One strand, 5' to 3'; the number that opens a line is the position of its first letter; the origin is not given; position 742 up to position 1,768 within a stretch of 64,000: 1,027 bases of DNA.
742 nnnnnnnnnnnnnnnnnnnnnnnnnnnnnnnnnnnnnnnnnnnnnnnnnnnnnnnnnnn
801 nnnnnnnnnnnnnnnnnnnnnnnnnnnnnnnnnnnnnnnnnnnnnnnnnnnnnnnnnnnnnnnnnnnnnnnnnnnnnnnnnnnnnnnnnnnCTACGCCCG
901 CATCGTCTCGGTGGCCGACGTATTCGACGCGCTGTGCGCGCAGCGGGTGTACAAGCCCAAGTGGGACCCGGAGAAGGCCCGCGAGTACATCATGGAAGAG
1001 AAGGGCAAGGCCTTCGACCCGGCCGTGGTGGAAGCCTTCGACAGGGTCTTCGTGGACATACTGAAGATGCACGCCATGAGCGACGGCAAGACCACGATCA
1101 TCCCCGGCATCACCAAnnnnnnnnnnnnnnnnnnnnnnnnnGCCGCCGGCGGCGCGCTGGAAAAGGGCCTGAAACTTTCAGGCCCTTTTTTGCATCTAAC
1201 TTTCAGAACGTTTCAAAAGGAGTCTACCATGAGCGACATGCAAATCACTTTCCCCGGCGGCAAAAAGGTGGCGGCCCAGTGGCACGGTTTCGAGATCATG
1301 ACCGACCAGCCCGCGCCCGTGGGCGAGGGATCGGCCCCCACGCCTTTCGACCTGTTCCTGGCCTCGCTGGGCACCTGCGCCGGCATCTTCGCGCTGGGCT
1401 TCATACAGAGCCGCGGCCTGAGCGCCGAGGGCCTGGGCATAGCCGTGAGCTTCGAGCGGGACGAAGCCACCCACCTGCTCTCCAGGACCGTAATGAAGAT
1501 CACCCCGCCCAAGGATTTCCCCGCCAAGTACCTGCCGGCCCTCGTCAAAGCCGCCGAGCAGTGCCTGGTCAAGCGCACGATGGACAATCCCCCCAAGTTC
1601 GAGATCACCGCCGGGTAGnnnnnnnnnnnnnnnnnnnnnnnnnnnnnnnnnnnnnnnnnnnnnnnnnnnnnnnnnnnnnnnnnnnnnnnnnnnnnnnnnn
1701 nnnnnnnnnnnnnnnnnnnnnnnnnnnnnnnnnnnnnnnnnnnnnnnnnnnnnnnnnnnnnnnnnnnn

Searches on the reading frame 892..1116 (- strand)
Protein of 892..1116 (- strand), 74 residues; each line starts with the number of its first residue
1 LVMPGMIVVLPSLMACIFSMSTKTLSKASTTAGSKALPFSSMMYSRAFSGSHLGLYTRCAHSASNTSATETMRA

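Call 65: search_protein_families(library=pfam, alignment_id=A7, max_evalue=0.00001)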
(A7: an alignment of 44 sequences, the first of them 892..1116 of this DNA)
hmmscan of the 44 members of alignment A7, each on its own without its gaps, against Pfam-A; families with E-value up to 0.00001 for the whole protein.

A. member 1, window:892-1116:- (74 aa): 0 families

B. families by the number of members that match (of 44 scanned): 51 families (the first 25 are shown)
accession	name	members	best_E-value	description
PF04321.23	RmlD_sub_bind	3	6e-66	RmlD substrate binding domain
PF01370.27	Epimerase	3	9.1e-42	NAD dependent epimerase/dehydratase family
PF16363.11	GDP_Man_Dehyd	3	8.8e-32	GDP-mannose 4,6 dehydratase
PF04055.27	Radical_SAM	3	1.2e-26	Radical SAM superfamily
PF13231.12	PMT_2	3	3.3e-11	Dolichyl-phosphate-mannose-protein mannosyltransferase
PF03739.19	LptF_LptG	2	1e-65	Lipopolysaccharide export system permease LptF/LptG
PF00535.33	Glycos_transf_2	2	3.5e-29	Glycosyl transferase family 2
PF02310.24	B12-binding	2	5.5e-26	B12 binding domain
PF07993.18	NAD_binding_4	2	4.2e-08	Male sterility protein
PF00456.26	Transketolase_N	1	5.8e-130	Transketolase, thiamine diphosphate binding domain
PF01041.23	DegT_DnrJ_EryC1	1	5.9e-119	DegT/DnrJ/EryC1/StrS aminotransferase family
PF02543.21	Carbam_trans_N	1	2.6e-97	Carbamoyltransferase N-terminus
PF00365.25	PFK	1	3.2e-96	Phosphofructokinase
PF16861.10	Carbam_trans_C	1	4.6e-71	Carbamoyltransferase C-terminus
PF00912.28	Transgly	1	2.4e-53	Transglycosylase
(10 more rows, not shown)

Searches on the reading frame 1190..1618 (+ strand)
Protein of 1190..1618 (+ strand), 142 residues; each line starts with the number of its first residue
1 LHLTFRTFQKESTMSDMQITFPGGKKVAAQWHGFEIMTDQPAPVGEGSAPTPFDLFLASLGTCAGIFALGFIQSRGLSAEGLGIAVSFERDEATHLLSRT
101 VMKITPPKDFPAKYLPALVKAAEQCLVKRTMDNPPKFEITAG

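Call 45: search_protein_families(library=pfam, proteins=[window:1190-1618:+], max_evalue=0.001)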
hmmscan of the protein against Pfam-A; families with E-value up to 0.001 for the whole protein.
window:1190-1618:+ (142 aa): 1 family
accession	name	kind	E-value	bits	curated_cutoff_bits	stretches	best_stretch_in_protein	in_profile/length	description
PF02566.24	OsmC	-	8.6e-13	49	27.5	1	45-139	1-99/100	OsmC-like protein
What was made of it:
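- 1190..1618 (+): Context: OsmC-like gene, convergent with the GT4 gene. Pfam OsmC, 8.6e-13 (call 45).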
